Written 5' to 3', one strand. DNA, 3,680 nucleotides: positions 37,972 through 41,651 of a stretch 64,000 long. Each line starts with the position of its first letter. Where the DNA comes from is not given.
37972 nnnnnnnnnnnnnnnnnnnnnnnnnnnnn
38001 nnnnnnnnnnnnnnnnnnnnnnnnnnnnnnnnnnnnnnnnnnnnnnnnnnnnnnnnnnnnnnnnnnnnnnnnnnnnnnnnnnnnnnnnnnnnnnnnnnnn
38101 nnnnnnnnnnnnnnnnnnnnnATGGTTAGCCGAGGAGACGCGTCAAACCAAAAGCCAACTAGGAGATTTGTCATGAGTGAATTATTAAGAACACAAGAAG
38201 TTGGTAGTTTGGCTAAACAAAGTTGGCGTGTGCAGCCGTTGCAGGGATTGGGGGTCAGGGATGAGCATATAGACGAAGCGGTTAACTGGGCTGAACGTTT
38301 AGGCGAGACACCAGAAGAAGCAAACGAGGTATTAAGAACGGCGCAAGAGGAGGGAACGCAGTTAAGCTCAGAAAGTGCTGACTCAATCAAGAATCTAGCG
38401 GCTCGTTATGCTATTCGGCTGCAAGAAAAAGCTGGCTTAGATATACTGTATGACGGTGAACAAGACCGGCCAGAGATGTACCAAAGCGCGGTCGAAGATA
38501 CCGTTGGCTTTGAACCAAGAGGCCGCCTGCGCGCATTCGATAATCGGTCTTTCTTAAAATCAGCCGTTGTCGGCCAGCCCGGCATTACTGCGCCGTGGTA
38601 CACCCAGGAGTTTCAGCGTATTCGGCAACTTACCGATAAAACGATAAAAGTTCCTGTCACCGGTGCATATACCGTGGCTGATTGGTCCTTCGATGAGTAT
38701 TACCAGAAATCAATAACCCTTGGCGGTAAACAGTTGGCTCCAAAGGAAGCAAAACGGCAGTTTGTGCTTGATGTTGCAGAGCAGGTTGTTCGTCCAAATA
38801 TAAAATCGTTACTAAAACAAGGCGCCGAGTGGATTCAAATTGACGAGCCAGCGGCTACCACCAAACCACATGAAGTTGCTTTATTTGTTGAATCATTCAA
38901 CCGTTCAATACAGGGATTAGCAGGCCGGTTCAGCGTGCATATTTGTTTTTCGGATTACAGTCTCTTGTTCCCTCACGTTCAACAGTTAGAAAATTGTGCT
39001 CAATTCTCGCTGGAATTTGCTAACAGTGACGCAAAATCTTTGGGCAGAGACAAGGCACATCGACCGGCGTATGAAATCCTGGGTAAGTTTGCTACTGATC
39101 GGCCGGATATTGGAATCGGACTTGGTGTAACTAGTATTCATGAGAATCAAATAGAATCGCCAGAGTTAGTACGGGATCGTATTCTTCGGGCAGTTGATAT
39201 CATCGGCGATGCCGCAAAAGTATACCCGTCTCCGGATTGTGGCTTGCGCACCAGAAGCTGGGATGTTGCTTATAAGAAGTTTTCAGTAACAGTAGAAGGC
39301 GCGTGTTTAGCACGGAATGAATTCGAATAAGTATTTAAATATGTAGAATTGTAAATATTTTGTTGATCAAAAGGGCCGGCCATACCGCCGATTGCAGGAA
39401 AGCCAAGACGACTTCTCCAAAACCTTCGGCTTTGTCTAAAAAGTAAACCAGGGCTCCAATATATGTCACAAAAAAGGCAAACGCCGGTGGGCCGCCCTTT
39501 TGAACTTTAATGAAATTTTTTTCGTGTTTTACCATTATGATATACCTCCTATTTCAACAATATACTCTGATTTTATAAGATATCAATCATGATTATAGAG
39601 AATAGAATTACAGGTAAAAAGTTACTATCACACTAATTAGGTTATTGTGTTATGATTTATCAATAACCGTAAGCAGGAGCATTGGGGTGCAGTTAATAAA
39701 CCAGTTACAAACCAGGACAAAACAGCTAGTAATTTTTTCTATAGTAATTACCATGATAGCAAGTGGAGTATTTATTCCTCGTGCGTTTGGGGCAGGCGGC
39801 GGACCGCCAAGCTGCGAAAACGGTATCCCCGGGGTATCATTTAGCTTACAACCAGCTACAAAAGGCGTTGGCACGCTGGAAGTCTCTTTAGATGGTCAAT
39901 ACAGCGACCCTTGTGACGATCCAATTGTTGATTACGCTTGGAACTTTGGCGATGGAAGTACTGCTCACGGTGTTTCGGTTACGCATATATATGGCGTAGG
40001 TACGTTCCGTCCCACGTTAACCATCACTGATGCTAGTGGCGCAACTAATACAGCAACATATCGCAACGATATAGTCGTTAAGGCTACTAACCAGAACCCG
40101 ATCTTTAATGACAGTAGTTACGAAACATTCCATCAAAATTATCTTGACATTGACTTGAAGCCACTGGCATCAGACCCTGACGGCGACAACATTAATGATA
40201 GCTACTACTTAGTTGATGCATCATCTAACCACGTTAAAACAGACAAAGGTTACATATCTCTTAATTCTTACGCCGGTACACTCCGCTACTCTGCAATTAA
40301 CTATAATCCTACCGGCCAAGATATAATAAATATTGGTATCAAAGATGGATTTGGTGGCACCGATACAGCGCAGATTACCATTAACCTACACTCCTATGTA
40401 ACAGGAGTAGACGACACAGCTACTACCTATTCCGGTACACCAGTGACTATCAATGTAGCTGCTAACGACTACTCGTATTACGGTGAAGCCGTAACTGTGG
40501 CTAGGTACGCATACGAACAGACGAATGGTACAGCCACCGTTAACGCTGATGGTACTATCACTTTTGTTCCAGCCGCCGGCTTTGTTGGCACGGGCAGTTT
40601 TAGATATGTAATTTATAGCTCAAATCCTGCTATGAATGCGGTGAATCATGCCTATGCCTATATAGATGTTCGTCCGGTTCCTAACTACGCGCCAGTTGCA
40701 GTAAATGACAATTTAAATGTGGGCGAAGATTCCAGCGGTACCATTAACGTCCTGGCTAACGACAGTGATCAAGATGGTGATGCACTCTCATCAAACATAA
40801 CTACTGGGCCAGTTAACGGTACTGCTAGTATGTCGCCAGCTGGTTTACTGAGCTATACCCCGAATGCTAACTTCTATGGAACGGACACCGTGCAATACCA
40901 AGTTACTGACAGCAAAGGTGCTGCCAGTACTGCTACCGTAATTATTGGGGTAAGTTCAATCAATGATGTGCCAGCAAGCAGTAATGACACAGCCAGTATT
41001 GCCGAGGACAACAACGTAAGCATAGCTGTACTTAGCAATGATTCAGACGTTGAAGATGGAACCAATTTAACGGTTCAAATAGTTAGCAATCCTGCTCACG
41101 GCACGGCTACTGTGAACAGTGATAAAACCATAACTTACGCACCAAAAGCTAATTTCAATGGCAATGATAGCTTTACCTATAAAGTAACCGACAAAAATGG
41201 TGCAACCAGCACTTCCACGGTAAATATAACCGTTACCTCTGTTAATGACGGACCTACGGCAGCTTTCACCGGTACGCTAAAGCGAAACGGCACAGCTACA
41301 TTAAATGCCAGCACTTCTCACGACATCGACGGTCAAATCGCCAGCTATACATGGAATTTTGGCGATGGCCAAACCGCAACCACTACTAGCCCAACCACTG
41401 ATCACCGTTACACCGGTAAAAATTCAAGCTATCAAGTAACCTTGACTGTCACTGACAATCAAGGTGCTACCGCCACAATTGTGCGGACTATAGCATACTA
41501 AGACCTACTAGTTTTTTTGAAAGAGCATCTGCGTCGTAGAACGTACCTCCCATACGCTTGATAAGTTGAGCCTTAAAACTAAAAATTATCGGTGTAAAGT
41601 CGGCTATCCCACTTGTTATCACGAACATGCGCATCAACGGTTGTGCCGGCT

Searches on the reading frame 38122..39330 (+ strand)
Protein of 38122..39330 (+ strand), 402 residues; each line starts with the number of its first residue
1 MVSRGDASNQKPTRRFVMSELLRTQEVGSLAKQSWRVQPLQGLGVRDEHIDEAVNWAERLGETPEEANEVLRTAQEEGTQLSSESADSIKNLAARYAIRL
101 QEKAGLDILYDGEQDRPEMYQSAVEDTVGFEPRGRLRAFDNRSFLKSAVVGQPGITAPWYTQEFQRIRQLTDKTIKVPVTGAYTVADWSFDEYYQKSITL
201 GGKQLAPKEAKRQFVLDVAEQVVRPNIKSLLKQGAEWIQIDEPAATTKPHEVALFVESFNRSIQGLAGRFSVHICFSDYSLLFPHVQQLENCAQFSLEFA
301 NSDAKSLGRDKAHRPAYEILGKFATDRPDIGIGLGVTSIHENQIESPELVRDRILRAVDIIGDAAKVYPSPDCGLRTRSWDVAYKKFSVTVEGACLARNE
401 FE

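Call 9: search_protein_families(library=pfam, proteins=[window:38122-39330:+], max_evalue=0.01)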
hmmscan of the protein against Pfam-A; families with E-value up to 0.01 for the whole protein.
window:38122-39330:+ (402 aa): 2 families
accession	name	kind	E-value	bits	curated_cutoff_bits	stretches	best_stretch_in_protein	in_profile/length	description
PF01717.24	Meth_synt_2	-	9.5e-27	94.6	21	1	69-394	16-322/324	Cobalamin-independent synthase, Catalytic domain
PF08267.18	Meth_synt_1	-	0.0066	16.5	27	1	227-300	188-263/313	Cobalamin-independent synthase, N-terminal domain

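Call 10: search_protein_families(library=ncbifam, proteins=[window:38122-39330:+], max_evalue=0.01)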
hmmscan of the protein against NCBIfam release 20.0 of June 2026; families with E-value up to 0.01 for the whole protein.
window:38122-39330:+ (402 aa): 8 families
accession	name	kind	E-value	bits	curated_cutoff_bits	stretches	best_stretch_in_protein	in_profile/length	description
NF003317.0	PRK04326.1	equivalog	9.8e-69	232.1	406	1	67-401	23-326/340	methionine synthase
NF002272.0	PRK01207.1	equivalog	2.5e-55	188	399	1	91-391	36-333/343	methionine synthase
NF006589.0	PRK09121.1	equivalog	1.7e-26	93.1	392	1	84-401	34-340/342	methionine synthase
TIGR01371.1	met_syn_B12ind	equivalog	2.6e-24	86.3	929.95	1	80-399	451-753/754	5-methyltetrahydropteroyltriglutamate--homocysteine S-methyltransferase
NF002119.0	PRK00957.1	equivalog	1.9e-22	79.8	258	1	86-391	31-298/306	methionine synthase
NF003556.0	PRK05222.1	equivalog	2.4e-21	76.4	541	1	72-401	438-748/750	5-methyltetrahydropteroyltriglutamate--homocysteine S-methyltransferase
NF004712.0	PRK06052.1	subfamily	0.00058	19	387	1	342-377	285-319/344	methionine synthase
NF004875.0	PRK06233.1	equivalog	0.0043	15.9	576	0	269-375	239-343/373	vitamin B12 independent methionine synthase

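Call 47: search_solved_structures(query=window:38173-39330:+, max_evalue=0.00001, show_alignments=1)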
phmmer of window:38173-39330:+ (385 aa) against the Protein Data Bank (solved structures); distinct sequences matched with E-value up to 0.00001: 11.
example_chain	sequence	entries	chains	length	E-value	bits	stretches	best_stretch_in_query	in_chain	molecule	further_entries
1t7l_A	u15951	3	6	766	8.9e-20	74.3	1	54-370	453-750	5-methyltetrahydropteroyltriglutamate--homocysteine methyltransferase | 5-methyltetrahydropteroyltriglutamate-homocysteine methyltransferase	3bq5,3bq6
1xdj_A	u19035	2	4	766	8.9e-20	74.3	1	54-370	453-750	5-methyltetrahydropteroyltriglutamate--homocysteine methyltransferase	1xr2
1xpg_A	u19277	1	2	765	1.1e-19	73.9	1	53-367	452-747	5-methyltetrahydropteroyltriglutamate--homocysteine methyltransferase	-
3ppf_A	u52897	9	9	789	2.1e-16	63.2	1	62-377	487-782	5-methyltetrahydropteroyltriglutamate--homocysteine methyltransferase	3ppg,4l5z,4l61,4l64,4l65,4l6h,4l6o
3pph_A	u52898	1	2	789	2.1e-16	63.2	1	62-377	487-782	5-methyltetrahydropteroyltriglutamate--homocysteine methyltransferase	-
3ppc_A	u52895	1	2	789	2.1e-16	63.2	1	62-377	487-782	5-methyltetrahydropteroyltriglutamate--homocysteine methyltransferase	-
3rpd_A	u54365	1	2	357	3.5e-15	59.2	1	66-383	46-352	Methionine synthase (B12-independent)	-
4ztx_A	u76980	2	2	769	3.1e-14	56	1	62-382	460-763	Cobalamin-Independent Methionine synthase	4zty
2nq5_A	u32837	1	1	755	2.5e-13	53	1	57-364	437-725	5-methyltetrahydropteroyltriglutamate--homocysteine methyltransferase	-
3l7r_A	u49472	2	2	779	2.9e-13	52.9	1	57-364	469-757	5-methyltetrahydropteroyltriglutamate--homocysteine methyltransferase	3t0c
1u1h_A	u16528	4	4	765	3.5e-12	49.3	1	54-383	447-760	5-methyltetrahydropteroyltriglutamate--homocysteine methyltransferase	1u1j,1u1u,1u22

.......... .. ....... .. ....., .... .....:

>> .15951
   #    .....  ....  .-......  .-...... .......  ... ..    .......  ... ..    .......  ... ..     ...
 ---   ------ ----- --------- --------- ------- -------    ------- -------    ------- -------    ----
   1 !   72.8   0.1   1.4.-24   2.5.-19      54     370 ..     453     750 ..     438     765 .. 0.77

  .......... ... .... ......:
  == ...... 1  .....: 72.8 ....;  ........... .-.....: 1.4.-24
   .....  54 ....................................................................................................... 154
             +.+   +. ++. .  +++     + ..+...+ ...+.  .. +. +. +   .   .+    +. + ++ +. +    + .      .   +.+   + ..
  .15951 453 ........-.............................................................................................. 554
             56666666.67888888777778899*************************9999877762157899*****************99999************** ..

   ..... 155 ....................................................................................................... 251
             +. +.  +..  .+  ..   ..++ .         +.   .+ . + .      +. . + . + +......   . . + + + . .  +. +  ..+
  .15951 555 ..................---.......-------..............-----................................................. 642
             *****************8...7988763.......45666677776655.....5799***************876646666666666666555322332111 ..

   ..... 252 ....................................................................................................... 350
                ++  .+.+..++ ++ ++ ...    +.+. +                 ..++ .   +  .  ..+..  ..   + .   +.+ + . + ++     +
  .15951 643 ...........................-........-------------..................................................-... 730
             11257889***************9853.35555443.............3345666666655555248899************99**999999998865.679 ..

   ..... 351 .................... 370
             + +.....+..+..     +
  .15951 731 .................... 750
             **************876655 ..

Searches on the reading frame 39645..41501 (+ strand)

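Call 9: search_protein_families(library=pfam, proteins=[window:39645-41501:+], max_evalue=0.01)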
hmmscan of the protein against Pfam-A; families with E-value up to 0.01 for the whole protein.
window:39645-41501:+ (618 aa): 8 families
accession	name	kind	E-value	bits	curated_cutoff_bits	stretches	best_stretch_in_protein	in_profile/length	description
PF17963.7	Big_9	-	3.9e-72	239.6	23.6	4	347-434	1-88/89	Bacterial Ig domain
PF17803.7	Cadherin_4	-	4.7e-43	146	25.1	4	430-498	1-71/71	Bacterial cadherin-like domain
PF17892.7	Cadherin_5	-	9.2e-41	138.1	26.5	3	440-531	2-98/98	Cadherin-like domain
PF18911.6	PKD_4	-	2.3e-27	95.3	27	2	536-611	3-77/85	PKD domain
PF00801.26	PKD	-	1.4e-19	70.3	23.5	2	544-615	10-78/80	PKD domain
PF19076.6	CshA_repeat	-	5.2e-14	53.2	27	2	455-530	29-103/103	Surface adhesin CshA repetitive domain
PF22352.2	K319L-like_PKD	-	8.7e-14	51.7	27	1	550-611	13-77/84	K319L-like, PKD domain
PF17426.7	Putative_G5P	-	0.00021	21.8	25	0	228-281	35-90/108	Putative Gamma DNA binding protein G5P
